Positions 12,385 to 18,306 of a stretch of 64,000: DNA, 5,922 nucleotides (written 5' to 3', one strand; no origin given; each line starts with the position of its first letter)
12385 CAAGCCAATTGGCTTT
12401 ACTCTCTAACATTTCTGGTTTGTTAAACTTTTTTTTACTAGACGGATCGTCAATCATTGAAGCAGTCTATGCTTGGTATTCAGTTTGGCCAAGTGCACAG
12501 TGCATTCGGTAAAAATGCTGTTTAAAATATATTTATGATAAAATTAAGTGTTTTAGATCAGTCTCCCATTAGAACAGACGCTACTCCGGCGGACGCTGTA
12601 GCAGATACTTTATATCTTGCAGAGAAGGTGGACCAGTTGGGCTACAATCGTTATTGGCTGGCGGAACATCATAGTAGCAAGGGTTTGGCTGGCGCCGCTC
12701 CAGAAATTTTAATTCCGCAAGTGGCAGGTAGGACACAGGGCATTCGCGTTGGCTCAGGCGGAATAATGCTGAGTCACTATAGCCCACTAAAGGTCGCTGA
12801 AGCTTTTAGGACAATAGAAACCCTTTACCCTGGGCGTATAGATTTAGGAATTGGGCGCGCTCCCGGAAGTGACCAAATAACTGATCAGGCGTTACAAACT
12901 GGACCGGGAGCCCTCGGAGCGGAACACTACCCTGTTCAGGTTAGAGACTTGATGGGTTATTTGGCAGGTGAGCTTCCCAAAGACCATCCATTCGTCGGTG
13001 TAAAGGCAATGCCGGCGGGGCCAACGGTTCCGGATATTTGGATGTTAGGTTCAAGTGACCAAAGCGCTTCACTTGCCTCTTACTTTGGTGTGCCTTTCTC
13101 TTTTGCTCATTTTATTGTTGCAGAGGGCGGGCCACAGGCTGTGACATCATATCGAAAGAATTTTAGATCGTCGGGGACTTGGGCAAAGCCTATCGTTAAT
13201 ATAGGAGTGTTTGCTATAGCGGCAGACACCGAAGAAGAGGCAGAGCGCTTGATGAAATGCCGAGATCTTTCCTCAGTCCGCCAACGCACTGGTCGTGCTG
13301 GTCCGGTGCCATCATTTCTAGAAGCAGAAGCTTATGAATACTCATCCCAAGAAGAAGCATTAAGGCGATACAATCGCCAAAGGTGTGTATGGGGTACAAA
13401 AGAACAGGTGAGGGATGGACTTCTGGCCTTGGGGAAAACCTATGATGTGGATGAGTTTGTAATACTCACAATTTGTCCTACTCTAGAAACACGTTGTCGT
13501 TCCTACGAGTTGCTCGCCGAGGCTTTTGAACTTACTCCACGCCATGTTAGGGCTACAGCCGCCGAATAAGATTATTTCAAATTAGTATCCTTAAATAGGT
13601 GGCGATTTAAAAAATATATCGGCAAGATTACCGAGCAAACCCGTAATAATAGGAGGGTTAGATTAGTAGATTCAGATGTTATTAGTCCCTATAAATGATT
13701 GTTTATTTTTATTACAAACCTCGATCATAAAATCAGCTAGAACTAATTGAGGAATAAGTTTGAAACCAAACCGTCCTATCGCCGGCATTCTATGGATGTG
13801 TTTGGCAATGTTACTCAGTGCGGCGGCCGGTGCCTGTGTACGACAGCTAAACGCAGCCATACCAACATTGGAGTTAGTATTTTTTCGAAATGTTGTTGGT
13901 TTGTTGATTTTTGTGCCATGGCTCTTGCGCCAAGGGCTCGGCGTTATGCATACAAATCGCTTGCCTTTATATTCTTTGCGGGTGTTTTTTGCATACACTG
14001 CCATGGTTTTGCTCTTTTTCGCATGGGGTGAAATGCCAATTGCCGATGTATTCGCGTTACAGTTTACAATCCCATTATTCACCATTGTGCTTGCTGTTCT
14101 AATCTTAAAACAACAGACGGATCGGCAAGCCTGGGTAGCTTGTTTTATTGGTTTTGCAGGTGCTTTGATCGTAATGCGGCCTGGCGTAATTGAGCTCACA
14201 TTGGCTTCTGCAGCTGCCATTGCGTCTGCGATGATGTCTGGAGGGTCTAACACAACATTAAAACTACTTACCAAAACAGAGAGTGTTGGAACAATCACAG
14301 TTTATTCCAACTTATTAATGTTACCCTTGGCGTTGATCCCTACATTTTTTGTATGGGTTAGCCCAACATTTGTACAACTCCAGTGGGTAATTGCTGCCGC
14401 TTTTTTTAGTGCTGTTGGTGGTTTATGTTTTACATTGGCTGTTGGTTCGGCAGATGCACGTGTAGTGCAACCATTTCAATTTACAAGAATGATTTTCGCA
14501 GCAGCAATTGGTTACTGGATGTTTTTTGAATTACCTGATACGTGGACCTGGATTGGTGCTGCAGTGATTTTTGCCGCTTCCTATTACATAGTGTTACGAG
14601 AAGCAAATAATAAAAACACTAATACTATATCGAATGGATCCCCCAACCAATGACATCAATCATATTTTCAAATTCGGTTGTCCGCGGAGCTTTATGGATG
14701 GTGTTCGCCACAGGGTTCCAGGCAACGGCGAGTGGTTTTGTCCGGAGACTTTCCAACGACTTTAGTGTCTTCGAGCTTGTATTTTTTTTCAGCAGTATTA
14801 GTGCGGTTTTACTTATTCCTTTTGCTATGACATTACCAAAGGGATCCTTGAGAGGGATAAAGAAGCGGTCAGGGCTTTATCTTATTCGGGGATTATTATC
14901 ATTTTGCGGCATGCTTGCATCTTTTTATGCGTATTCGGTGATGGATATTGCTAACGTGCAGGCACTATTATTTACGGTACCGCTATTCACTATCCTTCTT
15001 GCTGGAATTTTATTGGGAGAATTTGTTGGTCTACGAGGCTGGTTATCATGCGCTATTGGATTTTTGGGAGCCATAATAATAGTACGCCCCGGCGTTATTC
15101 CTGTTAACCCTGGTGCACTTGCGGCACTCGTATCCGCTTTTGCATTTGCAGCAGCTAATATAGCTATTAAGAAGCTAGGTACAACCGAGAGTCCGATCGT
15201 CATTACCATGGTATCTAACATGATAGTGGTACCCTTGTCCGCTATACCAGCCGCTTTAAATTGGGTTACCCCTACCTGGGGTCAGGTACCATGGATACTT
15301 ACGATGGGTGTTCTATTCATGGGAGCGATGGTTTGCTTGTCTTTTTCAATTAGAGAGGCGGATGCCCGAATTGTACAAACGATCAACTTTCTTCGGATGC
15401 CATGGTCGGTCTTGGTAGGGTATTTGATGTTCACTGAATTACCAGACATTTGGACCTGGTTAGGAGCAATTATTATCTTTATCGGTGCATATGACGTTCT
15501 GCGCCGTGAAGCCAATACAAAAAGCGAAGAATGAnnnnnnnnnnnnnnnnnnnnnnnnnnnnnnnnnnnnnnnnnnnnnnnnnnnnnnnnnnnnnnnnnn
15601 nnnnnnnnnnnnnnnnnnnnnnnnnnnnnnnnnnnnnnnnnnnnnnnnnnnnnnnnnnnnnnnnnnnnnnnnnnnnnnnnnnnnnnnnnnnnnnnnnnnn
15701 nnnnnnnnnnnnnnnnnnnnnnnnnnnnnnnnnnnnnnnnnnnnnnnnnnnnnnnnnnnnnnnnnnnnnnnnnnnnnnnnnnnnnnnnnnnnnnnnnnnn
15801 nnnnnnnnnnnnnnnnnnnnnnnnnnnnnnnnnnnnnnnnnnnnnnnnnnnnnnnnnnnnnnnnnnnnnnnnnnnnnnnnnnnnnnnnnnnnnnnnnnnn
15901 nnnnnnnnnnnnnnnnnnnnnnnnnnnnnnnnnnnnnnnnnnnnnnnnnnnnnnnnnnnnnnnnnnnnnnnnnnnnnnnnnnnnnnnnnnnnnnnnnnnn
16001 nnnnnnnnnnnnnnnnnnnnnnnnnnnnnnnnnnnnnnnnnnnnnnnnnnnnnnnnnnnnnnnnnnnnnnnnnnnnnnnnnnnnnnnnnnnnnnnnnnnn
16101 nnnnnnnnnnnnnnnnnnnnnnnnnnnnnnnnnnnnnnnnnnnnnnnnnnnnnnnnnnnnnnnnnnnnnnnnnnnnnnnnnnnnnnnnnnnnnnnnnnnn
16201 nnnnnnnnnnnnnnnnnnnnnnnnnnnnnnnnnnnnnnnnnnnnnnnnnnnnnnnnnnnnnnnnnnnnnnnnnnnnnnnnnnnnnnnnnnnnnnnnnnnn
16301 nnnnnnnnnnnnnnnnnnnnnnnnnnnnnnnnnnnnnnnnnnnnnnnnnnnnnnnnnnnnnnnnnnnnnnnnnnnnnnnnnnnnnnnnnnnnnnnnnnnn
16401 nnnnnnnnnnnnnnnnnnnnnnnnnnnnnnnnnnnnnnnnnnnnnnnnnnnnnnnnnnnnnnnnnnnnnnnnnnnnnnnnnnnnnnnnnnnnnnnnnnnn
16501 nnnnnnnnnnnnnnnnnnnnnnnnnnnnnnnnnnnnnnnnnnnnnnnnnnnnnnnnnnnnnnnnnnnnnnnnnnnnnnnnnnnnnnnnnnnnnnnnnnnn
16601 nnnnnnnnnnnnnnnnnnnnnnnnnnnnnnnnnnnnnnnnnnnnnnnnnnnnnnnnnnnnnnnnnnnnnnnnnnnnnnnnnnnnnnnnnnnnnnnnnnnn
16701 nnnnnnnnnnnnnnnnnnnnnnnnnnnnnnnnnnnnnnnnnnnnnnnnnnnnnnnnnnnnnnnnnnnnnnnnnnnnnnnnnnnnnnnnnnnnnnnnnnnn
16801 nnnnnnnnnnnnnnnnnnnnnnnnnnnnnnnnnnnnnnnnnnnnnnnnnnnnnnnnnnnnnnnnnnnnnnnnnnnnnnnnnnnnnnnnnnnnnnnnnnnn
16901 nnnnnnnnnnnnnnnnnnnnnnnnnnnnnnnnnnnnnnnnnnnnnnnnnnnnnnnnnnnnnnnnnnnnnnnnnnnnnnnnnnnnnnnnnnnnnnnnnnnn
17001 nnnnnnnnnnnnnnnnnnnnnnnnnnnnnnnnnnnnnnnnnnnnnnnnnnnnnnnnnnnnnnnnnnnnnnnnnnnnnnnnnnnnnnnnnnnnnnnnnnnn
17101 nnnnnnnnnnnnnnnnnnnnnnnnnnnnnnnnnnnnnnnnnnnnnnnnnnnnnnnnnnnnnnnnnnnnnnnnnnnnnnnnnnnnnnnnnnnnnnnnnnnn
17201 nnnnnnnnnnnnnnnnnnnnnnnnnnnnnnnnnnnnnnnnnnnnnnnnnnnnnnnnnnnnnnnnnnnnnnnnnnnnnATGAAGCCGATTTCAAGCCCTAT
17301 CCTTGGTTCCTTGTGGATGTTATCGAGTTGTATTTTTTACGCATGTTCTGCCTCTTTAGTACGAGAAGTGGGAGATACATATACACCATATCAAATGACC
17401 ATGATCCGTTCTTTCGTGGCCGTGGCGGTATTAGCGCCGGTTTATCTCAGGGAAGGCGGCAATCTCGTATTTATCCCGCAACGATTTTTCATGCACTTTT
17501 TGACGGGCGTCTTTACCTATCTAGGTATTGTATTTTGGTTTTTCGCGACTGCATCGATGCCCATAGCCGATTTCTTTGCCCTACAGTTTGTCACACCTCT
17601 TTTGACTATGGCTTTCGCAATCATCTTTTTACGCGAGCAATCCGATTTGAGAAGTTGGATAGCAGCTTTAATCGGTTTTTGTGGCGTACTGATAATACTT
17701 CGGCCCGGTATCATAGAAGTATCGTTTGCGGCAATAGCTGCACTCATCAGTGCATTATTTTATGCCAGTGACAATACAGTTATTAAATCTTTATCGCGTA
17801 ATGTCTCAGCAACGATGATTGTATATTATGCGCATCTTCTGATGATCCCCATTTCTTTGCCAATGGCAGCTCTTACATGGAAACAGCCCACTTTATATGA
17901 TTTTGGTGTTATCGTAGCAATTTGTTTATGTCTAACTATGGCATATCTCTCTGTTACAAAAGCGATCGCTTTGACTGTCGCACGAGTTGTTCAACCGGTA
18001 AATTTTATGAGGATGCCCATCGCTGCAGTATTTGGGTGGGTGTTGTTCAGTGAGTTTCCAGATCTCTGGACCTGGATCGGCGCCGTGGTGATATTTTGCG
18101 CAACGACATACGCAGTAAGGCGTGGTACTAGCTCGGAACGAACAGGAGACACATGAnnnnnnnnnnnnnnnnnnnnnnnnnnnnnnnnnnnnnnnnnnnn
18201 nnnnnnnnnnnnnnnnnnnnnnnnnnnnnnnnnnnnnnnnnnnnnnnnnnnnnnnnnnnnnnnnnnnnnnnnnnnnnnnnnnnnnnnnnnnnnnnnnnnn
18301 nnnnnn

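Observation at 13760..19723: Seven-cistron, fully translationally coupled unit: six tandem EamA/DMT permease paralogs ending in a Nu-class glutathione S-transferase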

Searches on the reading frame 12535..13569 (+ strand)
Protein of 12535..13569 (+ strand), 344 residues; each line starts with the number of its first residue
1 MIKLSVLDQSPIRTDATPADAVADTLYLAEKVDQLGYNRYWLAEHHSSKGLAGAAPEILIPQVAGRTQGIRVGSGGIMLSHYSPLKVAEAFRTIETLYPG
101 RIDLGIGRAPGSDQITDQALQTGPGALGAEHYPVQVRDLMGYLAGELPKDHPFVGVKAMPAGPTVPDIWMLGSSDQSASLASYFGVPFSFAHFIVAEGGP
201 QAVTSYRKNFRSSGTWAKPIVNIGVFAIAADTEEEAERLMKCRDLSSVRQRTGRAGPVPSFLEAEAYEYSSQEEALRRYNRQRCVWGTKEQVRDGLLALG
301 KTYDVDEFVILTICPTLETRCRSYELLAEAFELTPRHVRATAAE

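Call 5: search_protein_families(library=pfam, proteins=[window:12535-13569:+], max_evalue=0.001)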
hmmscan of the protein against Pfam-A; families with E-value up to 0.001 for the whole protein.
window:12535-13569:+ (344 aa): 1 family
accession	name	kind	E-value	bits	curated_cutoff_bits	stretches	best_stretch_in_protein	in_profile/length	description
PF00296.26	Bac_luciferase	-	3.1e-33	115.9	27.9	1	12-299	11-307/314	Luciferase-like monooxygenase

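Call 6: search_protein_families(library=ncbifam, proteins=[window:12535-13569:+], max_evalue=0.001)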
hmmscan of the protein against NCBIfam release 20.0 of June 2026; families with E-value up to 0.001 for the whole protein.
window:12535-13569:+ (344 aa): 20 families
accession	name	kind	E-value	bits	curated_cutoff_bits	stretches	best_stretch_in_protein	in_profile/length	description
TIGR03558.1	oxido_grp_1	subfamily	2.5e-115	385.1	166.95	1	4-330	1-325/325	MsnO8 family LLM class oxidoreductase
NF007802.0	PRK10508.1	equivalog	5.2e-73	246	540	1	2-329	6-328/335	luciferase-like monooxygenase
TIGR03858.1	LLM_2I7G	subfamily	2.9e-12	46.2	462.25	1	17-109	20-111/337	Atu2307/SP_0267 family LLM class monooxygenase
TIGR04036.1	LLM_CE1758_fam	subfamily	1.3e-11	44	479.1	1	16-109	21-113/355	CE1758 family FMN-dependent luciferase-like monooxygenase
TIGR04027.1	LLM_KPN_01858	hypoth_equivalog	1.6e-10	40.5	412.9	1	31-109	28-107/326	putative FMN-dependent luciferase-like monooxygenase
TIGR03620.1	F420_MSMEG_4141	subfamily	6.6e-08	32.2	219.8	1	19-109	14-97/280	TIGR03620 family F420-dependent LLM class oxidoreductase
TIGR04020.1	seco_metab_LLM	subfamily_domain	1.5e-07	30.8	244.45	1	29-107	25-104/341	MupA/Atu3671 family FMN-dependent luciferase-like monooxygenase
TIGR03857.1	F420_MSMEG_2249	hypoth_equivalog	2e-06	27.3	218.4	1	17-111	9-97/329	TIGR03857 family LLM class F420-dependent oxidoreductase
NF052254.1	luciferase_Alph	exception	2.2e-06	27.1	600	1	26-108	25-107/354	luciferase subunit alpha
TIGR03571.1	lucif_BA3436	subfamily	3.6e-06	26.5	303.9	1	11-107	18-120/304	TIGR03571 family LLM class oxidoreductase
NF002619.0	PRK02271.1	equivalog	4.5e-05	22.9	276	1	17-111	8-95/329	5,10-methylenetetrahydromethanopterin reductase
TIGR04465.1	ArgArg_F420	equivalog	7.9e-05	21.9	470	1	29-125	66-163/364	F420-dependent hydroxymycolic acid dehydrogenase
TIGR03619.1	F420_Rv2161c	subfamily_domain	0.00011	21.9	166.9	1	28-107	3-97/247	TIGR03619 family F420-dependent LLM class oxidoreductase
TIGR03621.1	F420_MSMEG_2516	subfamily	0.00011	21.4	213.15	1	22-107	13-93/295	TIGR03621 family F420-dependent LLM class oxidoreductase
TIGR03841.1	F420_Rv3093c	subfamily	0.00012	21.6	213.65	1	22-108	9-89/298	LLM class F420-dependent oxidoreductase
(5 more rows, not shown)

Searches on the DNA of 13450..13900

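Call 49: search_rna_families(source=window, start=13450, end=13900, threshold=evalue, max_evalue=1)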
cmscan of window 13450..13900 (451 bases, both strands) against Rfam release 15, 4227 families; matches with E-value up to 1: 1.
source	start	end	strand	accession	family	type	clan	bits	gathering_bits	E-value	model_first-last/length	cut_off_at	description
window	13522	13632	-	RF02905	sRNA41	Gene; sRNA;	-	25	45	0.057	1-113/113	no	Archaeal Small RNA 41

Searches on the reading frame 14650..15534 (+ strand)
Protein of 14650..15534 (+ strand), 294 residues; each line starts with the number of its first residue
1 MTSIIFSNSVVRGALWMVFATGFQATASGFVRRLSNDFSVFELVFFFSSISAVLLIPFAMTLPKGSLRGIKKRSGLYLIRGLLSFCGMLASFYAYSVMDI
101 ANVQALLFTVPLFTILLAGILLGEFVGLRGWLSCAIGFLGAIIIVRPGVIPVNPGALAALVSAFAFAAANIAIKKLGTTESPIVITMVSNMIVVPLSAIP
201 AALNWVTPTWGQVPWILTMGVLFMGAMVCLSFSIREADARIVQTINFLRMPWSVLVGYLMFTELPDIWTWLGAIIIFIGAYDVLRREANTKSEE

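Call 5: search_protein_families(library=pfam, proteins=[window:14650-15534:+], max_evalue=0.001)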
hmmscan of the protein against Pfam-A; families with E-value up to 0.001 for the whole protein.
window:14650-15534:+ (294 aa): 1 family
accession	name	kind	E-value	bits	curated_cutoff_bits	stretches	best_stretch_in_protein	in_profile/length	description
PF00892.27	EamA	-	5.8e-28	98.3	28.2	2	12-145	2-134/135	EamA-like transporter family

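Call 6: search_protein_families(library=ncbifam, proteins=[window:14650-15534:+], max_evalue=0.001)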
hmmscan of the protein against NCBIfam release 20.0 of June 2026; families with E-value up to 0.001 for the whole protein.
window:14650-15534:+ (294 aa): 2 families
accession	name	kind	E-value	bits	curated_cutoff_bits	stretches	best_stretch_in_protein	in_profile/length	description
TIGR00950.1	2A78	equivalog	2.7e-15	56.5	230.2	1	43-279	21-262/264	carboxylate/amino acid/amine transporter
NF050091.1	ArAmAcExpYddG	equivalog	0.00054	19.6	300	1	46-280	38-279/285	aromatic amino acid exporter YddG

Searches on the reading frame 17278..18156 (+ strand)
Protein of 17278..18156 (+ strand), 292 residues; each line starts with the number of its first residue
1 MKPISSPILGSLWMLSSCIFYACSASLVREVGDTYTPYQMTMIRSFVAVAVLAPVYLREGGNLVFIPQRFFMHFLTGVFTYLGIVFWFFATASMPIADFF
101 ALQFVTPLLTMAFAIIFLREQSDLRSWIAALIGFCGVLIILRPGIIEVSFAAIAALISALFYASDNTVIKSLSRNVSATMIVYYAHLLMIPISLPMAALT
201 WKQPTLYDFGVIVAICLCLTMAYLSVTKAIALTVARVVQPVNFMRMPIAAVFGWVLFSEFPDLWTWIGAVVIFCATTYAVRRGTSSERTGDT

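Call 5: search_protein_families(library=pfam, proteins=[window:17278-18156:+], max_evalue=0.001)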
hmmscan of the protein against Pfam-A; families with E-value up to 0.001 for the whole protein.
window:17278-18156:+ (292 aa): 1 family
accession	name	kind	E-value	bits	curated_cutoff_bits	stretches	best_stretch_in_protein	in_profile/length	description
PF00892.27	EamA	-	1.1e-30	107.2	28.2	2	9-141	2-134/135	EamA-like transporter family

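Call 6: search_protein_families(library=ncbifam, proteins=[window:17278-18156:+], max_evalue=0.001)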
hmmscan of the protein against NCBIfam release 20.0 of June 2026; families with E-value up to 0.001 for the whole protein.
window:17278-18156:+ (292 aa): 3 families
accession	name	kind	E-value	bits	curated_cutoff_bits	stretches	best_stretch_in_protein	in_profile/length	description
TIGR00950.1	2A78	equivalog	8.4e-15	54.9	230.2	1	27-275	7-262/264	carboxylate/amino acid/amine transporter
NF050091.1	ArAmAcExpYddG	equivalog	0.00041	20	300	1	27-185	22-185/285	aromatic amino acid exporter YddG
TIGR00688.1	rarD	equivalog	0.00068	19.2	130.15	0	70-195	70-189/256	EamA family transporter RarD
